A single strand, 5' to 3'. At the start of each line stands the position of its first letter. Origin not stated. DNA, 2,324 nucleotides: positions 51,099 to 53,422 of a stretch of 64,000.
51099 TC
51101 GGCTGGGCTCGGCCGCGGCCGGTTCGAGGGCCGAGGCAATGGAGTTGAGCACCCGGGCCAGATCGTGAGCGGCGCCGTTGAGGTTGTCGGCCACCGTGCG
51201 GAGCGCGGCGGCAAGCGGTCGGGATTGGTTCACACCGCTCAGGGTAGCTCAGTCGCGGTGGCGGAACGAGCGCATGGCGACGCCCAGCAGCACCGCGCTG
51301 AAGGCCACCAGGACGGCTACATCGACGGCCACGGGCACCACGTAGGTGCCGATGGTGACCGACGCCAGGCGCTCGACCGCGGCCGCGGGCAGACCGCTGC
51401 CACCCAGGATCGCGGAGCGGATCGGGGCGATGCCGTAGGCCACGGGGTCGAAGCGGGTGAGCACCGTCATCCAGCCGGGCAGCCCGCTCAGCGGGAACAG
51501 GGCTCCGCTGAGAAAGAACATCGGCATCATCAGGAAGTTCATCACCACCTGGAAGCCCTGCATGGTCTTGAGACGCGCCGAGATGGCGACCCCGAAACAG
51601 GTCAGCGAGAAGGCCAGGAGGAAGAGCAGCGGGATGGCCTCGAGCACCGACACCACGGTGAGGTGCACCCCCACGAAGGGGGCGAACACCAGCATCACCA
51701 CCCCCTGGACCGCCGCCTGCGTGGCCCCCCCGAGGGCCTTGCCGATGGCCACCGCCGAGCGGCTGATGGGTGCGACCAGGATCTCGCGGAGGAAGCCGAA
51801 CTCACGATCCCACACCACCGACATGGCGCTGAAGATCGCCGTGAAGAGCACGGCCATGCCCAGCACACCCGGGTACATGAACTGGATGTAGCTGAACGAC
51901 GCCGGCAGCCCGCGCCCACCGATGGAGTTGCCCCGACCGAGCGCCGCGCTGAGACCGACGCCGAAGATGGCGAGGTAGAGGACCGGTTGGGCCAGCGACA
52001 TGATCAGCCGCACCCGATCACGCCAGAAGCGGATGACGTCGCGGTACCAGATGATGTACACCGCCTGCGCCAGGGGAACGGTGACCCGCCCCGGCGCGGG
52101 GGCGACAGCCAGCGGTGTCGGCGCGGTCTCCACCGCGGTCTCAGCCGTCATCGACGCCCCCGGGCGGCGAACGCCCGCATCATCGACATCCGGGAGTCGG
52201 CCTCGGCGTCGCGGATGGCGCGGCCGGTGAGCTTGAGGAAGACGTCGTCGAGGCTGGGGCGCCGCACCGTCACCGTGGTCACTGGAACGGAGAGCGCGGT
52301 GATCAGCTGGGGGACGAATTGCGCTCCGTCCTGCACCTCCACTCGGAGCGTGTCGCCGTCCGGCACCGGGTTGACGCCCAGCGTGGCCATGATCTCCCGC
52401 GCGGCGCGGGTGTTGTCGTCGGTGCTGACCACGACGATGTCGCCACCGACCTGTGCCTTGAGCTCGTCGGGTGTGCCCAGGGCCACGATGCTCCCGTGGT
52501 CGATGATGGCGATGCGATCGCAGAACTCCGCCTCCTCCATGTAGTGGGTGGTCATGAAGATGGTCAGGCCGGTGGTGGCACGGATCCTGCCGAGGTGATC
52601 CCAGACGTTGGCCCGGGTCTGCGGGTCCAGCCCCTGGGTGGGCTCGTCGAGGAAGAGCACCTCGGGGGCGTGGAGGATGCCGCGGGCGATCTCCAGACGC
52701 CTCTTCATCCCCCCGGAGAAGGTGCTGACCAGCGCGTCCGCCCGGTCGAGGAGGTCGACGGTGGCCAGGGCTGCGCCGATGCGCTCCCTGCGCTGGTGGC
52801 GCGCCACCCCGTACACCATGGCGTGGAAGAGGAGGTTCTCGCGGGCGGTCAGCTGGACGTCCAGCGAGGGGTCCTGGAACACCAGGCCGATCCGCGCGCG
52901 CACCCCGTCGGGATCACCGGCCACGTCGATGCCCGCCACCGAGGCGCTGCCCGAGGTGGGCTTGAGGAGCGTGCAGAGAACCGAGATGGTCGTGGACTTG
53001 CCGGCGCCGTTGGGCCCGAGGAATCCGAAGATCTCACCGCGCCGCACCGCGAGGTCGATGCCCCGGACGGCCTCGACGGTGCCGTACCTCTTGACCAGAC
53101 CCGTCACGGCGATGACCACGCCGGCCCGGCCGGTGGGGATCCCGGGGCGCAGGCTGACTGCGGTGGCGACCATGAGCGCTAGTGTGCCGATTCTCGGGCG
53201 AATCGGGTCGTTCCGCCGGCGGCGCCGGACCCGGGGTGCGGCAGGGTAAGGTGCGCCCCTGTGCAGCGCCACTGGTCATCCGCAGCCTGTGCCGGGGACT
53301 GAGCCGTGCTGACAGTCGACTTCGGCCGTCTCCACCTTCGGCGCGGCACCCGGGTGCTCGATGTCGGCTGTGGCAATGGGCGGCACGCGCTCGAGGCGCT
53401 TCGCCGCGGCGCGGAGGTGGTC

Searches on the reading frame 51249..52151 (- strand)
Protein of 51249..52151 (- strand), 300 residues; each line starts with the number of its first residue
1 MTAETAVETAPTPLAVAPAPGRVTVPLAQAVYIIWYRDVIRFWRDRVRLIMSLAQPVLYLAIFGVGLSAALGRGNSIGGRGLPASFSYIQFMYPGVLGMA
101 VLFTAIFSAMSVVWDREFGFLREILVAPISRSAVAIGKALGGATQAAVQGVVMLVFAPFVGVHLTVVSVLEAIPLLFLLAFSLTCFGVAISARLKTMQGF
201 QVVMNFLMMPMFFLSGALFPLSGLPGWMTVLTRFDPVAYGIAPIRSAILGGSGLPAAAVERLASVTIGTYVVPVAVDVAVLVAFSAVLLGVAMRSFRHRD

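Call 3: search_protein_families(library=pfam, proteins=[window:51249-52151:-], max_evalue=0.01)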
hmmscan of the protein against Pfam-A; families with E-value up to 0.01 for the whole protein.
window:51249-52151:- (300 aa): 4 families
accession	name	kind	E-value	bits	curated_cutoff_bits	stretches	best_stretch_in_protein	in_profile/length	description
PF01061.29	ABC2_membrane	-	2.2e-34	119.3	26.9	1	30-248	2-210/211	ABC-2 type transporter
PF12698.13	ABC2_membrane_3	-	1e-16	61.5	31.6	1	87-293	159-346/347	ABC-2 family transporter protein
PF12679.13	ABC2_membrane_2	-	3.2e-06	27.1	27.2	1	95-300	73-282/283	ABC-2 family transporter protein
PF20342.3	DUF6637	-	0.0041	17.7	27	1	27-114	22-102/103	Family of unknown function (DUF6637)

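Call 5: search_protein_families(library=ncbifam, proteins=[window:51249-52151:-], max_evalue=0.01)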
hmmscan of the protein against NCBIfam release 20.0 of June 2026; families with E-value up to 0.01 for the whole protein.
window:51249-52151:- (300 aa): 9 families
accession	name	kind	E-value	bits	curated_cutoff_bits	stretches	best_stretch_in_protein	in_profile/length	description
TIGR01247.1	drrB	subfamily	2.5e-58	197.6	223.05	1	37-254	1-211/236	daunorubicin resistance ABC transporter membrane protein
TIGR03861.1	phenyl_ABC_PedC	subfamily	3.4e-37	128.4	241.35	1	33-262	6-235/253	alcohol ABC transporter, permease protein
NF011648.0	PRK15066.1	subfamily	3.1e-19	69.5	225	1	30-264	9-236/257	ABC transporter permease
TIGR01291.1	nodJ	subfamily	1.7e-14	54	206.65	1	34-281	10-247/253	ABC-2 type transporter, NodJ family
NF038293.1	permease_SagH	equivalog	1.8e-11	43.5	450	1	96-224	184-312/370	SagH family ABC transporter permease subunit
TIGR01248.1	drrC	subfamily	5.3e-11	42.9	165.65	1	102-251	2-152/152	daunorubicin resistance protein C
TIGR00025.1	Mtu_efflux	paralog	1.1e-10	41.4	146.9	1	94-283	43-229/238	ABC transporter efflux protein, DrrB family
NF033858.1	ABC2_perm_RbbA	equivalog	4.5e-10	38.1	1050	1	86-245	709-870/909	ribosome-associated ATPase/putative transporter RbbA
TIGR03062.1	pip_yhgE_Cterm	subfamily_domain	0.0018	17.9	102.2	1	133-268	61-194/208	YhgE/Pip family protein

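Call 6: search_protein_families(library=padloc, proteins=[window:51249-52151:-], max_evalue=0.01)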
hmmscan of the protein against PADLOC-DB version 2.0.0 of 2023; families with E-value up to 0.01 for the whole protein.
window:51249-52151:- (300 aa): 0 families

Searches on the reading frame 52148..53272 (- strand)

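Call 3: search_protein_families(library=pfam, proteins=[window:52148-53272:-], max_evalue=0.01)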
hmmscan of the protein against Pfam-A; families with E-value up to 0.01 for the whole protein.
window:52148-53272:- (374 aa): 4 families
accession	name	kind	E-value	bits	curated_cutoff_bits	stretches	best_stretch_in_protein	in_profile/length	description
PF00005.33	ABC_tran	-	2.3e-32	112.9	25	1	70-213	2-137/137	ABC transporter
PF13732.12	DrrA1-3_C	-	1.5e-10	42.1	27.4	1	266-348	1-80/81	ATP-binding protein DrrA1-3-like, C-terminal domain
PF13304.12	AAA_21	-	1.1e-08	35.9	27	1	164-243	220-298/304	AAA domain, putative AbiEii toxin, Type IV TA system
PF13555.12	AAA_29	-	0.0046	17.1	27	1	77-107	20-50/61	P-loop containing region of AAA domain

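Call 5: search_protein_families(library=ncbifam, proteins=[window:52148-53272:-], max_evalue=0.01)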
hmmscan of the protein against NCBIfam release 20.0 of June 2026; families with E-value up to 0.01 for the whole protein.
window:52148-53272:- (374 aa): 185 families (the best 25 are shown)
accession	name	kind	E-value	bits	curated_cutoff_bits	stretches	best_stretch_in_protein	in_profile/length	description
TIGR01188.1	drrA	subfamily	6.5e-101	337.6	312.45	1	61-350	1-302/302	daunorubicin resistance ABC transporter, ATP-binding protein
NF010060.0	PRK13537.1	equivalog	9.8e-69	231.6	521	1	53-355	15-314/314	nodulation factor ABC transporter ATP-binding protein NodI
NF033858.1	ABC2_perm_RbbA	equivalog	1.1e-66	225.4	1050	1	47-276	260-489/909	ribosome-associated ATPase/putative transporter RbbA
TIGR03864.1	PQQ_ABC_ATP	hypoth_equivalog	2.7e-66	223.4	302.25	1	54-279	2-227/236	ABC transporter, ATP-binding subunit, PQQ-dependent alcohol dehydrogenase system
NF010059.0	PRK13536.1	equivalog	6.6e-61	205.9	549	1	46-354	36-341/342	nodulation factor ABC transporter ATP-binding protein NodI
TIGR01288.1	nodI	equivalog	1.2e-57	195.2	424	1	52-354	3-302/303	nodulation factor ABC transporter ATP-binding protein NodI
TIGR03522.1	GldA_ABC_ATP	equivalog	3e-51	174.7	402.6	1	54-348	3-300/301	gliding motility-associated ABC transporter ATP-binding subunit GldA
TIGR01186.1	proV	subfamily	4.9e-43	147.6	326.6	1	62-273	2-219/363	betaine/proline/choline family ABC transporter ATP-binding protein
TIGR04520.1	ECF_ATPase_1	equivalog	9e-43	146.6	315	1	56-273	3-225/269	energy-coupling factor transporter ATPase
TIGR03265.1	PhnT2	equivalog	7e-42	143.9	457.7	1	53-273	4-224/353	putative 2-aminoethylphosphonate ABC transporter ATP-binding protein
TIGR04521.1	ECF_ATPase_2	equivalog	9.7e-41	139.7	330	1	66-271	18-232/279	energy-coupling factor transporter ATPase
TIGR04406.1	LPS_export_lptB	equivalog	6.5e-40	136.9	240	1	54-273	2-224/239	LPS export ABC transporter ATP-binding protein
NF000106.1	40850658_otr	exception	7.3e-40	137.1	750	1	52-289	12-249/351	oxytetracycline efflux ABC transporter Otr(C) ATP-binding subunit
TIGR03740.1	galliderm_ABC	subfamily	2.9e-39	135.1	309.75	1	56-263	3-203/223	lantibiotic protection ABC transporter ATP-binding subunit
TIGR01257.1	rim_protein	equivalog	2.1e-38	131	4012.85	1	56-279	931-1155/2272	rim ABC transporter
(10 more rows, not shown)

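Call 6: search_protein_families(library=padloc, proteins=[window:52148-53272:-], max_evalue=0.01)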
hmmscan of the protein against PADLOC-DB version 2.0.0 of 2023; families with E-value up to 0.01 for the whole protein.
window:52148-53272:- (374 aa): 14 families
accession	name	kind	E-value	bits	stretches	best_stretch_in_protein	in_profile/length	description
PDLC04135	mad3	-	1.3e-26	92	2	182-276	261-361/374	mads_3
PDLC04140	mad8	-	7.1e-11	40.2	1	64-247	12-236/314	mads_8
PDLC02980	AriA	-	1.8e-08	32.7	1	184-243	237-298/304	-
PDLC02914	ATPase-Toprim_I-B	-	0.00017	18.9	0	197-244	197-244/443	-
PDLC02336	AbiLi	-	0.00083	17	1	181-254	225-299/340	AbiLi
PDLC04213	HEC-02A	-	0.0022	15.6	1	195-243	224-271/337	-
PDLC00091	GajA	-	0.0026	14.6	0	203-243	297-337/627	AAA ATPase domain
PDLC04214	HEC-02A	-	0.0036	14.6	0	198-243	233-277/338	-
PDLC02335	AbiLi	-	0.0051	13.9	0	84-104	81-101/326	AbiLi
PDLC04175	HEC-01A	-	0.0075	13.3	0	82-101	28-47/363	-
PDLC03878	NsnB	-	0.0085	13.9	0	84-104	26-46/345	-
PDLC04611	PDC-M38A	-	0.0086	13.6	0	182-244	263-326/383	-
PDLC00096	GajA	-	0.0087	12.8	0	205-244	291-333/630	AAA ATPase domain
PDLC04176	HEC-01A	-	0.0096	13.3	0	203-243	277-316/371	-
